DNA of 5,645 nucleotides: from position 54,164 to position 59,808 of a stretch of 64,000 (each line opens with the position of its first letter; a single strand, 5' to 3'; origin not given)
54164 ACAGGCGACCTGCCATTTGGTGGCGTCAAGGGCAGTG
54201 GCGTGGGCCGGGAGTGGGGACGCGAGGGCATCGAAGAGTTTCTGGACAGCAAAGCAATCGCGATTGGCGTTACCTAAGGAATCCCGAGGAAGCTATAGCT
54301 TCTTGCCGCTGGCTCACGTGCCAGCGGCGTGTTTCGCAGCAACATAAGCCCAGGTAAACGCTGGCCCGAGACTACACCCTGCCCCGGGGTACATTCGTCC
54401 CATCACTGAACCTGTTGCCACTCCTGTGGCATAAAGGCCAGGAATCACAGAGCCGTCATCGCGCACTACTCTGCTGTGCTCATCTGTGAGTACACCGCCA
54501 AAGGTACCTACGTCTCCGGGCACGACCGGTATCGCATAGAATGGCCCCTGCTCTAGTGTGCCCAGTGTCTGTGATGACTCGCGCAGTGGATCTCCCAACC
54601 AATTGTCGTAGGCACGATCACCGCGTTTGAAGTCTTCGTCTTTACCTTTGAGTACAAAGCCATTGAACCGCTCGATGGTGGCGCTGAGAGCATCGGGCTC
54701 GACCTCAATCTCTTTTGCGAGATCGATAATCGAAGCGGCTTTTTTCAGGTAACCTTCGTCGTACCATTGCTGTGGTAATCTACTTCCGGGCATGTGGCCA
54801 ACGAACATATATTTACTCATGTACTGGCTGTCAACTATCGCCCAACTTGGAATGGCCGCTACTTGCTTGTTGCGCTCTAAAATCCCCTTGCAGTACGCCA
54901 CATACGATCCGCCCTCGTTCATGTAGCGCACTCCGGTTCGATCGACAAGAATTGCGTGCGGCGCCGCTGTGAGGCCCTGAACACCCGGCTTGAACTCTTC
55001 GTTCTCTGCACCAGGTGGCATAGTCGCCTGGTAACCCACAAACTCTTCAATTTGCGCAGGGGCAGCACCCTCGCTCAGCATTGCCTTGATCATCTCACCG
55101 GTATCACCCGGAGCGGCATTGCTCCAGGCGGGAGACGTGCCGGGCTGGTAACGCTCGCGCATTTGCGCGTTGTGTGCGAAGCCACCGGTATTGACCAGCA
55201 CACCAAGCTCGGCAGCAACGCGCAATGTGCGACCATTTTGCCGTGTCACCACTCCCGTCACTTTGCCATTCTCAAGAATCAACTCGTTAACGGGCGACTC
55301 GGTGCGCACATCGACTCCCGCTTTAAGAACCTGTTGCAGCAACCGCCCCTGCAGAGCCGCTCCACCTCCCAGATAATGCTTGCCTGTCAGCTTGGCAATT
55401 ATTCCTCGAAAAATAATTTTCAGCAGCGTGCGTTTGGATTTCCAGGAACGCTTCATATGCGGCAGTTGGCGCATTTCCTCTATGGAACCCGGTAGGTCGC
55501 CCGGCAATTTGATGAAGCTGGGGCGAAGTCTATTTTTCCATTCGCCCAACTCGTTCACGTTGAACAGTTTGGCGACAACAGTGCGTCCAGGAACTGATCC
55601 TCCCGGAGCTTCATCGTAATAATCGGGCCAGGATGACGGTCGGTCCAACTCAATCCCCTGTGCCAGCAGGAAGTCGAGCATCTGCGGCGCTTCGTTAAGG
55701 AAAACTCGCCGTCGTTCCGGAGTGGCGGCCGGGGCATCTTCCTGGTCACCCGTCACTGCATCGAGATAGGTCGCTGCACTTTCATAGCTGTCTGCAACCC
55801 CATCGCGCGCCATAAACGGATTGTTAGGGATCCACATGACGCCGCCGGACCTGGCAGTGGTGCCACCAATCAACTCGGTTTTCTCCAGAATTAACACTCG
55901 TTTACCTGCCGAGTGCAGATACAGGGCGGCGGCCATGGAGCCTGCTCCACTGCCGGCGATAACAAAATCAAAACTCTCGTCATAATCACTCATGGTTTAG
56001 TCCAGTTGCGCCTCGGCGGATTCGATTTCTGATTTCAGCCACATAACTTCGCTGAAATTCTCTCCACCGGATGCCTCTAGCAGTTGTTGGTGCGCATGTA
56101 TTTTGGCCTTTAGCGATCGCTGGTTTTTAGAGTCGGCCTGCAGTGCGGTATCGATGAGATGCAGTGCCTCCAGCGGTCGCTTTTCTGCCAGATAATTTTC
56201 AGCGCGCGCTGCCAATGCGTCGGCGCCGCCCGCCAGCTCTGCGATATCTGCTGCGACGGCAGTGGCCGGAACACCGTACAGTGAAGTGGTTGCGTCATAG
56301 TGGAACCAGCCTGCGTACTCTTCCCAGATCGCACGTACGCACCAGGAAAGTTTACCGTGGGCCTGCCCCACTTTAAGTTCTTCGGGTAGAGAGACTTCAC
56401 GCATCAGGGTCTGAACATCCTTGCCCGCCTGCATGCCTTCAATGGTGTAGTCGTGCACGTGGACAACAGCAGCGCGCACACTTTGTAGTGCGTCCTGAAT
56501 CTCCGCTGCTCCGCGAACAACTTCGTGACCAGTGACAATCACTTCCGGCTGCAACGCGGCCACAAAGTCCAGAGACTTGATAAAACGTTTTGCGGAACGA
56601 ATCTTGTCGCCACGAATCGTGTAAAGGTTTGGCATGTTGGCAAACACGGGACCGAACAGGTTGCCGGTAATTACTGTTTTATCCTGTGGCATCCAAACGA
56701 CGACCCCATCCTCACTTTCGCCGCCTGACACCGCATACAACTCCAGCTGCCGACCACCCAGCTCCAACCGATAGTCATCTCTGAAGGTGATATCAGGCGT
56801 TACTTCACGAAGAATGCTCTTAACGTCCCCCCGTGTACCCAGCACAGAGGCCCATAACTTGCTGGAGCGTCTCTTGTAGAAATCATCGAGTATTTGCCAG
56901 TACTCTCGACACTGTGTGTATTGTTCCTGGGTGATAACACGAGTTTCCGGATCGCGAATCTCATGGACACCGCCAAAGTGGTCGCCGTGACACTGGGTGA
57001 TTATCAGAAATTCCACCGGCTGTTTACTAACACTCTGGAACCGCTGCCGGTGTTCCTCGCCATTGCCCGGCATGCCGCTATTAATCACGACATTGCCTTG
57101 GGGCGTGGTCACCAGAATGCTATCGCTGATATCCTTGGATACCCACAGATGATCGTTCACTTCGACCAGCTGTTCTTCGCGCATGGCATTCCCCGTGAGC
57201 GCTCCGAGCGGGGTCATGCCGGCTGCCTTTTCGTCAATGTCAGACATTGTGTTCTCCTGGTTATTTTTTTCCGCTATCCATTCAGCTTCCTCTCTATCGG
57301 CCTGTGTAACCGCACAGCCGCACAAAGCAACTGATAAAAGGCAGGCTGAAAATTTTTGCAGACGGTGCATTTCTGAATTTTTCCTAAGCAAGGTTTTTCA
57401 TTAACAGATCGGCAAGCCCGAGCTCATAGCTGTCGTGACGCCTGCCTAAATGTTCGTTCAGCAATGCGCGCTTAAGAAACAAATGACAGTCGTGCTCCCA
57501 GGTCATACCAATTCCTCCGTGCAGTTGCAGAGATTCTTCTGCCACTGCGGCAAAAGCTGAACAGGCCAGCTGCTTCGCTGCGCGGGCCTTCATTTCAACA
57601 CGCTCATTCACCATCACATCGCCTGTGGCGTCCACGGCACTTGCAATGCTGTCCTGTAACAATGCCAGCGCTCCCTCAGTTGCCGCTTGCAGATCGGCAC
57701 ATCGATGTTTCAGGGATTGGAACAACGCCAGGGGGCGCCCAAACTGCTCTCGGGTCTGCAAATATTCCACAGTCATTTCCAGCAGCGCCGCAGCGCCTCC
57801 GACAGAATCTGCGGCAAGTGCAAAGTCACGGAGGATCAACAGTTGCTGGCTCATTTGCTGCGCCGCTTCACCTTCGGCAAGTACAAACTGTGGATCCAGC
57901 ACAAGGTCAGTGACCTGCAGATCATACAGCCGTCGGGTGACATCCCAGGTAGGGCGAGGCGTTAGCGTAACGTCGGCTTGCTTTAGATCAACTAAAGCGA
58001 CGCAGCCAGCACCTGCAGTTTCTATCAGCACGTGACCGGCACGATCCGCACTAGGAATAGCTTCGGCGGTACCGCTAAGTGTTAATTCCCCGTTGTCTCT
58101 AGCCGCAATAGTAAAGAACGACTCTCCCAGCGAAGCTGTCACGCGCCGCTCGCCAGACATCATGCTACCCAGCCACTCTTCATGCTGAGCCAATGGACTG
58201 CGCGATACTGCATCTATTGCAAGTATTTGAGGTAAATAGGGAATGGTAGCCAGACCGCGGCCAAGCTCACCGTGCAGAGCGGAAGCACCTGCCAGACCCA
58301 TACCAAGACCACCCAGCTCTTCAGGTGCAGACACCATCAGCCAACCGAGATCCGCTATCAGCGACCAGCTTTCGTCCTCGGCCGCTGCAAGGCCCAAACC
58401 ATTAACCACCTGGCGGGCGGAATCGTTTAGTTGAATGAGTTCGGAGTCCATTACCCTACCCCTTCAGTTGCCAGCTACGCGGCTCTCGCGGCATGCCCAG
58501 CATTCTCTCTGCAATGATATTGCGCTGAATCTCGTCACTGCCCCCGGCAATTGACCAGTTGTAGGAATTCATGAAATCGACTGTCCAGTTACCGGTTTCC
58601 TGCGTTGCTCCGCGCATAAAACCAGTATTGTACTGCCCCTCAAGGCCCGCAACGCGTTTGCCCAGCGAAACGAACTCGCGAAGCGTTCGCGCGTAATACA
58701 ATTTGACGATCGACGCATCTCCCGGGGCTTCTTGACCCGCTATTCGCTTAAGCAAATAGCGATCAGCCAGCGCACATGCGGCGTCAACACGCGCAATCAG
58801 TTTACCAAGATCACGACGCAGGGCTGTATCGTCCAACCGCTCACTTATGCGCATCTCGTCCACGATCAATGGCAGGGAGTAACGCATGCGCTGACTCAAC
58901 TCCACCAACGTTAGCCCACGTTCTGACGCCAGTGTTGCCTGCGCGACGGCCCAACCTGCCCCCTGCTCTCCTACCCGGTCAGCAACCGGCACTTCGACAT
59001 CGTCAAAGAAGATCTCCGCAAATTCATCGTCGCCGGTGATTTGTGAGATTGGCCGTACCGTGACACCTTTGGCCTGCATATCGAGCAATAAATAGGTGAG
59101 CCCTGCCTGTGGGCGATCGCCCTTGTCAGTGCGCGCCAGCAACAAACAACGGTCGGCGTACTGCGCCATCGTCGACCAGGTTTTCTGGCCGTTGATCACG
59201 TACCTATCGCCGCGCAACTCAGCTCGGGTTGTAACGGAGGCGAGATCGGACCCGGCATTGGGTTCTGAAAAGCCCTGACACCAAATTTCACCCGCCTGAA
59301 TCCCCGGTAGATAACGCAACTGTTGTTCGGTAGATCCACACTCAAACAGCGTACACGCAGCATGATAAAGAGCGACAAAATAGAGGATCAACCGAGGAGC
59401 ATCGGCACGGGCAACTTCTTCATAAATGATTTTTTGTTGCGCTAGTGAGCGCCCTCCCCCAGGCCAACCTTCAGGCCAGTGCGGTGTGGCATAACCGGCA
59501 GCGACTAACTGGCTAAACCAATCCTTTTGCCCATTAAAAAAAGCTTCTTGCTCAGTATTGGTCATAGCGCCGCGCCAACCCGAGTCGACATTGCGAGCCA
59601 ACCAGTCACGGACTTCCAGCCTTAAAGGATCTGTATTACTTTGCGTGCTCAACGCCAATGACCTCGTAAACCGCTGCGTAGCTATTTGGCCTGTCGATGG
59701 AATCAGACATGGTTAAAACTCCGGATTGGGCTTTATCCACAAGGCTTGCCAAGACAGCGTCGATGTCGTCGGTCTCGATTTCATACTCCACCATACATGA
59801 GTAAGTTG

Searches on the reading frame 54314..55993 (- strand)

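Call 16: search_protein_families(library=pfam, proteins=[window:54314-55993:-])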
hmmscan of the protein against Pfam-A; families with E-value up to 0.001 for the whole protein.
window:54314-55993:- (559 aa): 8 families
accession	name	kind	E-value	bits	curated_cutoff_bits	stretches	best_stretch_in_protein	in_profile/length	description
PF00890.30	FAD_binding_2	-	4e-72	244.1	20.4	1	9-542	1-414/414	FAD binding domain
PF01266.30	DAO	-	1.8e-11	44.6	27.9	1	9-54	1-47/353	FAD dependent oxidoreductase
PF12831.13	FAD_oxidored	-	7e-08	32.6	27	1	9-58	1-49/416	FAD dependent oxidoreductase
PF13450.12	NAD_binding_8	-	1.6e-05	25.5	21.9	1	12-47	1-36/68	NAD(P)-binding Rossmann-like domain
PF01946.23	Thi4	-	5e-05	23.1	26.2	0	3-53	14-63/235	Thi4 family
PF03486.20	HI0933_like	-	0.0001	22.3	50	0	9-51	2-44/244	HI0933-like protein Rossmann domain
PF01593.30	Amino_oxidase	-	0.00022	21.1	19.8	0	20-46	4-32/443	Flavin containing amine oxidoreductase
PF07992.20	Pyr_redox_2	-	0.00036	20.5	26.1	0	8-44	1-38/291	Pyridine nucleotide-disulphide oxidoreductase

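Call 40: search_protein_families(library=ncbifam, proteins=[window:54314-55993:-], max_evalue=0.00001)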
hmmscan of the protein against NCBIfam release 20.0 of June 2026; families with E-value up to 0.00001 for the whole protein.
window:54314-55993:- (559 aa): 27 families (the best 25 are shown)
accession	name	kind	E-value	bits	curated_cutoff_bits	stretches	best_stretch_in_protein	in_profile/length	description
NF009478.0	PRK12844.1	equivalog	7.6e-195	648.4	789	1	3-558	4-550/559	3-ketosteroid-delta-1-dehydrogenase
NF005882.1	PRK07843.1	equivalog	5.1e-148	493.9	788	1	8-554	2-545/547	3-oxosteroid 1-dehydrogenase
NF009473.0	PRK12835.1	subfamily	3.1e-139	465.1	837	1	2-558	6-568/585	FAD-binding protein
NF009477.0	PRK12843.1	equivalog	2.4e-126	422.5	758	1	4-557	13-569/578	FAD-dependent oxidoreductase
NF009479.0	PRK12845.1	equivalog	1.3e-120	403.4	793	1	5-558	16-565/566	3-ketosteroid-delta-1-dehydrogenase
NF004789.0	PRK06134.1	subfamily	2.6e-111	373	747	1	4-558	9-569/581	FAD-dependent oxidoreductase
NF053677.1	Desat2ChcC2Cyan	equivalog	2.2e-93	313.5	900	1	9-555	2-550/558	4-oxocyclohex-2-ene-1-carboxylate 5-dehydrogenase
NF009476.0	PRK12839.1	equivalog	1.2e-91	307.7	940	1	6-559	7-567/572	FAD-dependent oxidoreductase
NF053676.1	4oxCHCAChcC1Cy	equivalog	5.5e-84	282.5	1000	1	8-555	2-525/528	4-oxocyclohexanecarboxylate 2-dehydrogenase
NF009474.0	PRK12837.1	equivalog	8.3e-77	259.1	675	2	205-555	166-507/513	FAD-binding protein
TIGR01813.1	flavo_cyto_c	subfamily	2.4e-56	191.3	285.45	2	209-533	127-424/444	flavocytochrome c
NF006130.0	PRK08274.1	equivalog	9.8e-45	153.2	369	1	201-547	121-451/467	FAD-dependent tricarballylate dehydrogenase TcuA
NF005511.0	PRK07121.1-4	equivalog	6.3e-43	147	466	2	251-545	257-528/553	FAD-binding protein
NF005510.0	PRK07121.1-3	subfamily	1.3e-42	146.2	481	2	208-558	176-488/492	FAD-binding protein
NF005064.0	PRK06481.1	equivalog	2e-38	132.4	542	2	214-533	192-477/506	flavocytochrome c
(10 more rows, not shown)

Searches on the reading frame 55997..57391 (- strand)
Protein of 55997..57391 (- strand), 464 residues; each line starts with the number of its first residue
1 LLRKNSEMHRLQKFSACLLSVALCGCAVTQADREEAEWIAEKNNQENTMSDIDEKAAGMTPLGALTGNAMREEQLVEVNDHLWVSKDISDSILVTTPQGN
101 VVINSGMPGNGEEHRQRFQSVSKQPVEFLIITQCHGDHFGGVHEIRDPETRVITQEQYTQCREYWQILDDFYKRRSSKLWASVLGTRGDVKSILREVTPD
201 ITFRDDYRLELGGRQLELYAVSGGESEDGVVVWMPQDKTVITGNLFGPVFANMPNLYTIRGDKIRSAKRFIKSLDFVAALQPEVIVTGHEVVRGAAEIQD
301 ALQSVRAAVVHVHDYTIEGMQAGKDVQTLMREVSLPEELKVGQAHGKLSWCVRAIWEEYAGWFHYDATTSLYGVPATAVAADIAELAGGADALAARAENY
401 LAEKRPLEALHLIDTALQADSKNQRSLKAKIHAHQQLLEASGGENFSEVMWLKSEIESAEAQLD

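Call 16: search_protein_families(library=pfam, proteins=[window:55997-57391:-])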
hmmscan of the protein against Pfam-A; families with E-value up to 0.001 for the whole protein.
window:55997-57391:- (464 aa): 2 families
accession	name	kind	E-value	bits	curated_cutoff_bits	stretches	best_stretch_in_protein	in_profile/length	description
PF14863.12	Alkyl_sulf_dimr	-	1e-16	62.1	26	1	331-440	7-119/139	Alkyl sulfatase dimerisation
PF00753.33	Lactamase_B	-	2.7e-12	47.5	22.7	1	87-289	4-196/196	Metallo-beta-lactamase superfamily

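Call 40: search_protein_families(library=ncbifam, proteins=[window:55997-57391:-], max_evalue=0.00001)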
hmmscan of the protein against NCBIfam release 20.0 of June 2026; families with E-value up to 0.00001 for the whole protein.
window:55997-57391:- (464 aa): 10 families
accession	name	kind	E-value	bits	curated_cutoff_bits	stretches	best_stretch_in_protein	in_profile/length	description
TIGR04559.1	SoxH_rel_PQQ_2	hypoth_equivalog_domain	9.2e-14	51.5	280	1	98-334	39-255/283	quinoprotein relay system zinc metallohydrolase 2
NF012229.1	bla_class_B_core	domain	6.1e-13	49.1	100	1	89-235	15-139/139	metallo-beta-lactamase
NF033105.1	bla_subclass_B3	equivalog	5.3e-11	42.3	240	1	87-147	22-83/257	subclass B3 metallo-beta-lactamase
TIGR04558.1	SoxH_rel_PQQ_1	hypoth_equivalog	2.8e-10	39.7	300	1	87-339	32-259/285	quinoprotein relay system zinc metallohydrolase 1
NF033088.2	bla_subclass_B1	equivalog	1.2e-09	38.2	200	0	195-301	109-212/217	subclass B1 metallo-beta-lactamase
NF033087.1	bla_subclass_B2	equivalog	5.5e-08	32.8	240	1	98-301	32-215/221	subclass B2 metallo-beta-lactamase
NF000453.2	blaPEDO-3_fam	exception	3.4e-06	26.7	400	0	194-292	125-220/237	PEDO-3 family subclass B1 metallo-beta-lactamase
NF012225.0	blaSFH_gen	exception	6.2e-06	25.8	440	0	94-292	51-233/252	SFH-related subclass B2 metallo-beta-lactamase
NF012146.1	blaB-IND-MUS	exception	6.2e-06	25.7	270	0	195-304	127-233/237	BlaB/IND/MUS family subclass B1 metallo-beta-lactamase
NF038003.2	blaPFM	exception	9.4e-06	25.3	525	0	96-298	53-240/253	PFM family subclass B2 metallo-beta-lactamase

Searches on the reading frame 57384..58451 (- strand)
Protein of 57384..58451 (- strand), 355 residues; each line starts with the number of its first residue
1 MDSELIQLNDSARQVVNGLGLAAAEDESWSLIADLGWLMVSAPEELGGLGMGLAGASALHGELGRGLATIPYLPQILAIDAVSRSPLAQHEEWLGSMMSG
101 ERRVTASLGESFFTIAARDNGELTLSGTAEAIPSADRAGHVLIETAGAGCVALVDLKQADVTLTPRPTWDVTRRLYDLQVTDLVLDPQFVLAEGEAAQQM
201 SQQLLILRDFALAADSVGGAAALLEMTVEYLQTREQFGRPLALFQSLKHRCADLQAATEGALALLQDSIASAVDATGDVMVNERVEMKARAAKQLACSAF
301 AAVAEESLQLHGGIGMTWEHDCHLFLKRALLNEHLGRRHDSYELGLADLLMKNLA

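Call 16: search_protein_families(library=pfam, proteins=[window:57384-58451:-])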
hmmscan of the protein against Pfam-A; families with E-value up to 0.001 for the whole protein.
window:57384-58451:- (355 aa): 3 families
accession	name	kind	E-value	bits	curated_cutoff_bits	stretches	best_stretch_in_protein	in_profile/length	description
PF00441.29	Acyl-CoA_dh_1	-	8.8e-20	71.8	22.4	1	210-333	16-132/150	Acyl-CoA dehydrogenase, C-terminal domain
PF08028.16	Acyl-CoA_dh_2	-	8.7e-09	36.2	22.7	1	212-318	3-112/134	Acyl-CoA dehydrogenase, C-terminal domain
PF02771.21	Acyl-CoA_dh_N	-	3.5e-07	31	22.9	1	26-101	34-113/113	Acyl-CoA dehydrogenase, N-terminal domain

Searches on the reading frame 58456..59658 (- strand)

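Call 16: search_protein_families(library=pfam, proteins=[window:58456-59658:-])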
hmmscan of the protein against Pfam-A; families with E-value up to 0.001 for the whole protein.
window:58456-59658:- (400 aa): 3 families
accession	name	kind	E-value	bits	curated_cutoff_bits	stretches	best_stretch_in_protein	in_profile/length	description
PF02770.24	Acyl-CoA_dh_M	-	4e-22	78.6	33.3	1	127-221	1-97/97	Acyl-CoA dehydrogenase, middle domain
PF00441.29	Acyl-CoA_dh_1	-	3.4e-14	53.7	22.4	1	233-387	1-150/150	Acyl-CoA dehydrogenase, C-terminal domain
PF02771.21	Acyl-CoA_dh_N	-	5.9e-12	46.4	22.9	1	12-124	7-113/113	Acyl-CoA dehydrogenase, N-terminal domain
